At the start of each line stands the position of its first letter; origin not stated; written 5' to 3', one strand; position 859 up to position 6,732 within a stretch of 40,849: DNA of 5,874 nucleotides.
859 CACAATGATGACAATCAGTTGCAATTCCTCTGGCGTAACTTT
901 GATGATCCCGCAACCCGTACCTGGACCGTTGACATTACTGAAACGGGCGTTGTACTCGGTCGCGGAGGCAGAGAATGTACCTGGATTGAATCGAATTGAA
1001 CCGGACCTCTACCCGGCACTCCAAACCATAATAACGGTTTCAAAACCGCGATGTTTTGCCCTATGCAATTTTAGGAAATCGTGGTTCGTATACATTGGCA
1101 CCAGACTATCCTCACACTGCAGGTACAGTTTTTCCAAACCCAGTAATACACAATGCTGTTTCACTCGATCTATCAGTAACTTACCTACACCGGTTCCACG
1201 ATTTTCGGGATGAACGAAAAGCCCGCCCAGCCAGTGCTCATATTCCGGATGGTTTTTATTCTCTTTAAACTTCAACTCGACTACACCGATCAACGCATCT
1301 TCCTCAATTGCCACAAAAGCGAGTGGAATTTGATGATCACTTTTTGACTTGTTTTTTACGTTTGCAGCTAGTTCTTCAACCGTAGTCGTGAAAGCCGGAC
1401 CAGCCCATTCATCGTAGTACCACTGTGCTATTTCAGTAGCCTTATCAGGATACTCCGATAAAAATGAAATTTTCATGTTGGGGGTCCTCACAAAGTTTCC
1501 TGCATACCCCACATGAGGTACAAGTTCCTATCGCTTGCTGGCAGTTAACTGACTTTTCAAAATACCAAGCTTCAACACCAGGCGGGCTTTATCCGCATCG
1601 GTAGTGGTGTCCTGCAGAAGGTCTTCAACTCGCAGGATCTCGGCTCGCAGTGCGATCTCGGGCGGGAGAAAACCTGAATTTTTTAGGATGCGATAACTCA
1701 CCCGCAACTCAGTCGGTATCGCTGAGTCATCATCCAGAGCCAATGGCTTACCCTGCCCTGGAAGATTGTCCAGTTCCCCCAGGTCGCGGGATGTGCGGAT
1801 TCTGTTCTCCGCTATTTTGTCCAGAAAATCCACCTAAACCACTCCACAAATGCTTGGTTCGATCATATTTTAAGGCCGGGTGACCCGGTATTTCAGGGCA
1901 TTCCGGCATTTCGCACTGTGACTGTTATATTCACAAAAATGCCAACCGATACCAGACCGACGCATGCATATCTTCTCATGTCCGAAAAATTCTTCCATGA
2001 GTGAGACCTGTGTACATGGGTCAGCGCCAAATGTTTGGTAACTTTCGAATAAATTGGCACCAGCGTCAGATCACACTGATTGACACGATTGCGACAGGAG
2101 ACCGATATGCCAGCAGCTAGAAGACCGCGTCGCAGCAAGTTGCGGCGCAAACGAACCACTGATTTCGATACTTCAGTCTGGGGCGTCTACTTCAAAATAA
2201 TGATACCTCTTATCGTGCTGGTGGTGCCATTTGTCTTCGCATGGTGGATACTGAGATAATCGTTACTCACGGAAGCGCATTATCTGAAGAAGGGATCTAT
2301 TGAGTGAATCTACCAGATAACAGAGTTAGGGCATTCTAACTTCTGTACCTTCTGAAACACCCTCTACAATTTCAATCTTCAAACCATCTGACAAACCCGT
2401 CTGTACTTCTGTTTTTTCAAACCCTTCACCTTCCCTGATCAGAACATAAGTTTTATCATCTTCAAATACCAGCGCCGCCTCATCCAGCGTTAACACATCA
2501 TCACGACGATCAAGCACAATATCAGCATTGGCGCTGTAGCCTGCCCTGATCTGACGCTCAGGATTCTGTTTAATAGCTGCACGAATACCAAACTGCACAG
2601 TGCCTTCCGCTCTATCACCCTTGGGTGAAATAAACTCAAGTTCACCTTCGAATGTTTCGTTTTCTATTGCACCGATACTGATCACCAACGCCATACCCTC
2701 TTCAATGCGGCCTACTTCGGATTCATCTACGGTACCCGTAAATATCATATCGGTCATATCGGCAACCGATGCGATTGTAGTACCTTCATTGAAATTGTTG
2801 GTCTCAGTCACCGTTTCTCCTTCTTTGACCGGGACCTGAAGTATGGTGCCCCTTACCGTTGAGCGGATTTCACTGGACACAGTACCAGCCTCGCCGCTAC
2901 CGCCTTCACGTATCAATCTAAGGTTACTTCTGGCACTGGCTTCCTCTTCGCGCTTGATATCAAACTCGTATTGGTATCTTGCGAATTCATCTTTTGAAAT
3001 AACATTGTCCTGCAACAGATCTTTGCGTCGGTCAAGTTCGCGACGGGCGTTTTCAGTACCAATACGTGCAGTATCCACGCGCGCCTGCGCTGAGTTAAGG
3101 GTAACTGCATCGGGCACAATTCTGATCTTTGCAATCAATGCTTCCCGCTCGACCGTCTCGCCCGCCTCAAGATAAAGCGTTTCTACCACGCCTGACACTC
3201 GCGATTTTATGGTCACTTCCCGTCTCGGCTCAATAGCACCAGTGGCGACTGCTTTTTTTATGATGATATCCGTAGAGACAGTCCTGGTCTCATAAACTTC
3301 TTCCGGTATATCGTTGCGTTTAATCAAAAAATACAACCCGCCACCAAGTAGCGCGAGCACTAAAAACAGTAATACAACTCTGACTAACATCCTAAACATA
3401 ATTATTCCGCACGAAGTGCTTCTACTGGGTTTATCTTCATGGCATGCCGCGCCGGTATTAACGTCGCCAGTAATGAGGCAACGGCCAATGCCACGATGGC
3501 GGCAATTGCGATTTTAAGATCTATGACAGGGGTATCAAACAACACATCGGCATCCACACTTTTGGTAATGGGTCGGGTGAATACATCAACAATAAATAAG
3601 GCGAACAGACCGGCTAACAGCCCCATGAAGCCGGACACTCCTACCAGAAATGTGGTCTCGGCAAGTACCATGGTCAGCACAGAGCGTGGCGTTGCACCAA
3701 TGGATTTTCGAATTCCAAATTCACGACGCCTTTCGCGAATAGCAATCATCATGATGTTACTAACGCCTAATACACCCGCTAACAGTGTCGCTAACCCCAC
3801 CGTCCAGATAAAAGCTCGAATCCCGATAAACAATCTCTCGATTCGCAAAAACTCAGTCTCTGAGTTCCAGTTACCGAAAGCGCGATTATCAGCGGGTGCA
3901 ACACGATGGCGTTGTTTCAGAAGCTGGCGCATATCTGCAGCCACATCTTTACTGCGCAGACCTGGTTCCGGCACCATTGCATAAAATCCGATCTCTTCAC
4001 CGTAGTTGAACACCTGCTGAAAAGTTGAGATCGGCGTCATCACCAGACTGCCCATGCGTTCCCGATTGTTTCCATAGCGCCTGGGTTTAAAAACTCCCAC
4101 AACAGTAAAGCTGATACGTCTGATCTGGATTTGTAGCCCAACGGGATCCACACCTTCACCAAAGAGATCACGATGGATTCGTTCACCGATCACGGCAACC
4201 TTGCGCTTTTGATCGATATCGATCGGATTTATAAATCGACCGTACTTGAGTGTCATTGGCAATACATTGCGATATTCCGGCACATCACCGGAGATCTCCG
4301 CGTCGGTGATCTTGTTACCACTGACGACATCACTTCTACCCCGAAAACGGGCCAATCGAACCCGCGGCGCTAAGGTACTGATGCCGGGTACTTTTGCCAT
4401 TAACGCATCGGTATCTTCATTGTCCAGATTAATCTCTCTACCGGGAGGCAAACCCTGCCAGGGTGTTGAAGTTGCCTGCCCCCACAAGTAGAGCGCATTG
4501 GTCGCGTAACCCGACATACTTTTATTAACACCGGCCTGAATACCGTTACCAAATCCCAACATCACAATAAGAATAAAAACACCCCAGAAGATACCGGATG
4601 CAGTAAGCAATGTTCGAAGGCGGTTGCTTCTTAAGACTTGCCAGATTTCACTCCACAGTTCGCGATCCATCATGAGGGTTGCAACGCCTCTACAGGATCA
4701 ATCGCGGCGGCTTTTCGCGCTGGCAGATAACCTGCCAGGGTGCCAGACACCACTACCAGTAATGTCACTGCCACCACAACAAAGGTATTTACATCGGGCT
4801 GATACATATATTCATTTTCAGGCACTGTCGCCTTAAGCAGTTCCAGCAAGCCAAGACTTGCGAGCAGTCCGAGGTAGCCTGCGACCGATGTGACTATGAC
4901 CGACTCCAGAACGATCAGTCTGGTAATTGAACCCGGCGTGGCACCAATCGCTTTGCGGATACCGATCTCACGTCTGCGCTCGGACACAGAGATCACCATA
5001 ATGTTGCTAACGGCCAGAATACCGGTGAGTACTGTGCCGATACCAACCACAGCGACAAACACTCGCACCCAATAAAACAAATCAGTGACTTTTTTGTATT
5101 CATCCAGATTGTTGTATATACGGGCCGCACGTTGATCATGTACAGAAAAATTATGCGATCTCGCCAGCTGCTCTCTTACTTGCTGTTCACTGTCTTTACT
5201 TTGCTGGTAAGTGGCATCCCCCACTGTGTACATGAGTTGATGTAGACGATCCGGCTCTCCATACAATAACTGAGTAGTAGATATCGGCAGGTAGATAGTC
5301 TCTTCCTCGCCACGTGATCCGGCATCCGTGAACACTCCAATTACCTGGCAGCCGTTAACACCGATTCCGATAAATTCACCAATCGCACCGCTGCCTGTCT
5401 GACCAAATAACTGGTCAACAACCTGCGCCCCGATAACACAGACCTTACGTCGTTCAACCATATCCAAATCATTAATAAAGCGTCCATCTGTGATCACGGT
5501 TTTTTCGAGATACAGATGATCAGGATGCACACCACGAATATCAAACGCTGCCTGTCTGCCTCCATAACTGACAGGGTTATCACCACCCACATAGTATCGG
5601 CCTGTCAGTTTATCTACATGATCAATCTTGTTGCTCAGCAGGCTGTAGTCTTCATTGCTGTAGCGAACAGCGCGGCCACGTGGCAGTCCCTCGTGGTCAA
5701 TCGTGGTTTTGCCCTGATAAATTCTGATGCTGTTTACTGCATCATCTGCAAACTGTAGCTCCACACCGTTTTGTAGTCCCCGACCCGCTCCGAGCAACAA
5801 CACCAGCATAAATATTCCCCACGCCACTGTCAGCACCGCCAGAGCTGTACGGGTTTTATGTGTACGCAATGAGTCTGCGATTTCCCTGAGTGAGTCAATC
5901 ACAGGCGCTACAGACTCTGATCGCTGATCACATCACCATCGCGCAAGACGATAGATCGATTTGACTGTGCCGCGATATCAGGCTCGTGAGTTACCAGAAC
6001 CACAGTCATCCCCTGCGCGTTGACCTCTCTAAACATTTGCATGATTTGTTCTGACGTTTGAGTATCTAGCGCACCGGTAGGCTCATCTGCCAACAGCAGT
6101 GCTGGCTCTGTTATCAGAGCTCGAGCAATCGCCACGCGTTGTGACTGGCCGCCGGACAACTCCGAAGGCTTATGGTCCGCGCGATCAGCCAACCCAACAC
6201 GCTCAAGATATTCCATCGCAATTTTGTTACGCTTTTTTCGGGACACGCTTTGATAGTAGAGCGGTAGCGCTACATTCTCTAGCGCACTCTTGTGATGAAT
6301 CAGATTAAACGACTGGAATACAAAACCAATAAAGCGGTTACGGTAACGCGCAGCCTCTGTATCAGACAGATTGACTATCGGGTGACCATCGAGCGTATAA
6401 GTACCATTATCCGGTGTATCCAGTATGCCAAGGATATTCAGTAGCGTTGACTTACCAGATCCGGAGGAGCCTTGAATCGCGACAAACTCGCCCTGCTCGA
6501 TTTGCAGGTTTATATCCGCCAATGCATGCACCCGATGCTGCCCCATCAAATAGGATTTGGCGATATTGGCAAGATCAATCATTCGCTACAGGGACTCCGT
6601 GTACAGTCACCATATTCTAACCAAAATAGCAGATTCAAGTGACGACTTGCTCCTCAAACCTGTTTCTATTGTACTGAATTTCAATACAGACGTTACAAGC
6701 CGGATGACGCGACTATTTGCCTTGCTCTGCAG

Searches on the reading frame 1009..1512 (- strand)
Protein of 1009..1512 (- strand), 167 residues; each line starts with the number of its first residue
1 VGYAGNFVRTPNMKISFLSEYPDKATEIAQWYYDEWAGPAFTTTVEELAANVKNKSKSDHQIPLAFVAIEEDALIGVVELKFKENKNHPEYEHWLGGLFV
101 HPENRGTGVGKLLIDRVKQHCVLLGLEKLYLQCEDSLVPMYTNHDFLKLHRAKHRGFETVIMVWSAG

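Call 30: search_protein_families(library=pfam, proteins=[window:1009-1512:-])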
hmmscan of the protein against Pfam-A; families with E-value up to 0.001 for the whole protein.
window:1009-1512:- (167 aa): 3 families
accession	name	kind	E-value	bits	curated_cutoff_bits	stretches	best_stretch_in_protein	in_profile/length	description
PF00583.31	Acetyltransf_1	-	7.3e-13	49.3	20.7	1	28-139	4-109/116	Acetyltransferase (GNAT) family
PF13508.13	Acetyltransf_7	-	1.8e-09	38.3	27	1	66-146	6-82/84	Acetyltransferase (GNAT) domain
PF13673.13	Acetyltransf_10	-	2.3e-09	37.8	23.6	1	63-153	31-114/128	Acetyltransferase (GNAT) domain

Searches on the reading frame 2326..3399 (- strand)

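Call 23: search_protein_families(library=ncbifam, proteins=[window:2326-3399:-])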
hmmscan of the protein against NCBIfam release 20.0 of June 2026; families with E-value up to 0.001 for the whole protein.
window:2326-3399:- (357 aa): 16 families
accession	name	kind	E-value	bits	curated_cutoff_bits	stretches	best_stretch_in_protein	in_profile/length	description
TIGR01730.1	RND_mfp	subfamily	1.7e-39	135.7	94.9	1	45-354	10-305/322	efflux RND transporter periplasmic adaptor subunit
TIGR00999.1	8a0102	subfamily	3.1e-28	98.7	319.3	1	80-354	1-262/271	CzcB/NccB family metal efflux transporter periplasmic adaptor subunit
NF008606.0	PRK11578.1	equivalog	1e-27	97.2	342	1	13-354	13-360/371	macrolide transporter subunit MacA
NF045680.1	DiMtlExpIhpB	equivalog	6.9e-15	54.8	450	1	176-352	138-304/326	divalent metal ion exporter adaptor subunit IhpB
NF008589.1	PRK11556.1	equivalog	8.1e-14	51.3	391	1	52-354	75-371/392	MdtA/MuxA family multidrug efflux RND transporter periplasmic adaptor subunit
NF002939.0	PRK03598.1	equivalog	9.6e-10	38.1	393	1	60-143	43-125/332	secretion protein HlyD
NF000272.2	OqxA_adapt_sub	exception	5.2e-09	35.5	835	1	49-353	55-361/391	multidrug efflux RND transporter periplasmic adaptor subunit OqxA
NF045904.1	RND-peri-MexE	equivalog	1.8e-07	30.4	714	1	52-326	54-323/390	multidrug efflux RND transporter periplasmic adaptor subunit MexE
NF038010.1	ABC_adapt_DarC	equivalog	8.2e-07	28.1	450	1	178-354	233-400/417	darobactin export ABC transporter periplasmic adaptor subunit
TIGR02971.1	heterocyst_DevB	subfamily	1.7e-06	27.6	129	0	132-247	160-269/327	ABC exporter membrane fusion protein, DevB family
NF007132.1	PRK09578.1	equivalog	2.2e-06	26.7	512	1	42-161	47-165/396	MexX/AxyX family multidrug efflux RND transporter periplasmic adaptor subunit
NF033138.2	RND-peri-MexC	equivalog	5.7e-06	25.7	625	1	36-199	38-195/375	MexC family multidrug efflux RND transporter periplasmic adaptor subunit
TIGR03794.1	NHLM_micro_HlyD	equivalog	0.00012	21.2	156.2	0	58-112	55-109/421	NHLP bacteriocin system secretion protein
TIGR00998.1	8a0101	subfamily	0.00012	21.1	390.8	0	176-260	205-284/334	EmrA/EmrK family multidrug efflux transporter periplasmic adaptor subunit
NF007362.0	PRK09859.1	equivalog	0.00021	20.5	738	0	61-142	61-142/385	multidrug transporter subunit MdtE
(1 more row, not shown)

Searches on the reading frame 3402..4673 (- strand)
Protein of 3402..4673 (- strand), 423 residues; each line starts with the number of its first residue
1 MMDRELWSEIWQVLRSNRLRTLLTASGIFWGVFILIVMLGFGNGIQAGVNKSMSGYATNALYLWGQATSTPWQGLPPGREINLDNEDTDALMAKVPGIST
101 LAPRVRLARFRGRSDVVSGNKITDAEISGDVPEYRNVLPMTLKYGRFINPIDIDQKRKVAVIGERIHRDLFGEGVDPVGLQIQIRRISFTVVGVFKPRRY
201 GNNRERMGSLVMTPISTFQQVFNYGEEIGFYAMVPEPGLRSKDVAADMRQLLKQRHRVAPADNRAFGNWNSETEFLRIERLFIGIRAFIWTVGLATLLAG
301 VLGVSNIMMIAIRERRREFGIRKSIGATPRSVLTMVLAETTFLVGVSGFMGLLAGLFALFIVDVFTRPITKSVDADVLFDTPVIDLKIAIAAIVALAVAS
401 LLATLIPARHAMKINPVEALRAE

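Call 23: search_protein_families(library=ncbifam, proteins=[window:3402-4673:-])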
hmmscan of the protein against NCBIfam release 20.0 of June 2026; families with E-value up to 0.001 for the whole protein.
window:3402-4673:- (423 aa): 7 families
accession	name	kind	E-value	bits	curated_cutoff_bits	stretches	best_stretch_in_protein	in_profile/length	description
NF007826.0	PRK10535.1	equivalog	6e-35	120.6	966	1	9-422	260-647/648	macrolide ABC transporter ATP-binding protein/permease MacB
TIGR03434.1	ADOP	subfamily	2.6e-33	115.2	622.3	1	125-423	527-803/803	ADOP family duplicated permease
TIGR02212.1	lolCE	equivalog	2.3e-15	56.4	362.45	1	183-423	178-411/411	lipoprotein-releasing ABC transporter permease subunit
NF008357.0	PRK11146.1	exception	6.7e-06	25.2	439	1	209-421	202-412/414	lipoprotein-releasing ABC transporter permease subunit LolE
TIGR02213.1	lolE_release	exception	1.6e-05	24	540.35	1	208-421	198-409/411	lipoprotein-releasing ABC transporter permease subunit LolE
TIGR00439.2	FtsX_Gneg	equivalog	4.8e-05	22.7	255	1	277-411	158-286/292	permease-like cell division protein FtsX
NF008076.0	PRK10814.1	exception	5.3e-05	22.4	473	0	309-423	287-399/399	lipoprotein-releasing ABC transporter permease subunit LolC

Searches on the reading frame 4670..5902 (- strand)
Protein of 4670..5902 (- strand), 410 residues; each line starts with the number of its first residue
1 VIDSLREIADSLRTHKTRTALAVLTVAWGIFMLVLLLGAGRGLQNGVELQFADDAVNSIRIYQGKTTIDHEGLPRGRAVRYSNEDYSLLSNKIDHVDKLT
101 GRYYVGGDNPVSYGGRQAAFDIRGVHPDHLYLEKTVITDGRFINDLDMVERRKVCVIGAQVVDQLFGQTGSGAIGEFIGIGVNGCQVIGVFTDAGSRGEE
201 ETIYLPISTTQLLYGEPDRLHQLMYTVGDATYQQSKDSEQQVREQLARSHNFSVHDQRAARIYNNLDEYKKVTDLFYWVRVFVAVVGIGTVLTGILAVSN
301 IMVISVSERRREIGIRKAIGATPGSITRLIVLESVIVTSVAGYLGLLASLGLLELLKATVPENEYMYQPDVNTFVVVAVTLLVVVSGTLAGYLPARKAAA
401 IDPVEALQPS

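Call 23: search_protein_families(library=ncbifam, proteins=[window:4670-5902:-])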
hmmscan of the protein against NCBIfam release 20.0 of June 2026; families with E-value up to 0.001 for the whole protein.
window:4670-5902:- (410 aa): 6 families
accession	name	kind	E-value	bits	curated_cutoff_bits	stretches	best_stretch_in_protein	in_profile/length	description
NF007826.0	PRK10535.1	equivalog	2e-36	125.5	966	1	11-408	264-646/648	macrolide ABC transporter ATP-binding protein/permease MacB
TIGR03434.1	ADOP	subfamily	1.1e-33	116.3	622.3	1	10-408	408-801/803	ADOP family duplicated permease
TIGR00439.2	FtsX_Gneg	equivalog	9.4e-11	41.4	255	1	269-396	156-284/292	permease-like cell division protein FtsX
NF038346.1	FtsX_actino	exception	1.9e-09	37.3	250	1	267-390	167-293/308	permease-like cell division protein FtsX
TIGR02212.1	lolCE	equivalog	6.8e-09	35.1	362.45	1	185-408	184-409/411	lipoprotein-releasing ABC transporter permease subunit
NF038347.1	FtsX_Gpos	exception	2.1e-08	33.9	225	1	261-393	149-285/296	permease-like cell division protein FtsX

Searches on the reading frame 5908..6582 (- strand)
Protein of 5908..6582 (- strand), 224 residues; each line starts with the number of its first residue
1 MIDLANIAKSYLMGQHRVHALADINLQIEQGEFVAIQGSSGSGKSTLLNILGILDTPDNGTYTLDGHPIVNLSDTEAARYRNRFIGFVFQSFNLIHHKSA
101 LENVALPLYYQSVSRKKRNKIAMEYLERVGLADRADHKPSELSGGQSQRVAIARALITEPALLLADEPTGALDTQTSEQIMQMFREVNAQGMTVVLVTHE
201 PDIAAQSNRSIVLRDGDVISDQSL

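Call 30: search_protein_families(library=pfam, proteins=[window:5908-6582:-])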
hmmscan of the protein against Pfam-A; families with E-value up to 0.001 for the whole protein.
window:5908-6582:- (224 aa): 4 families
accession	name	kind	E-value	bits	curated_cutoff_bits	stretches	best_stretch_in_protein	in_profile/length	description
PF00005.33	ABC_tran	-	4.7e-34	118.4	25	1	21-169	1-136/137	ABC transporter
PF13304.12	AAA_21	-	7.9e-07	29.9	27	0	91-201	192-300/304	AAA domain, putative AbiEii toxin, Type IV TA system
PF02463.25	SMC_N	-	6.5e-06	26.2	40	1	31-211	24-209/220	RecF/RecN/SMC N terminal domain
PF13555.12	AAA_29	-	0.00064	19.9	27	0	27-49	18-40/61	P-loop containing region of AAA domain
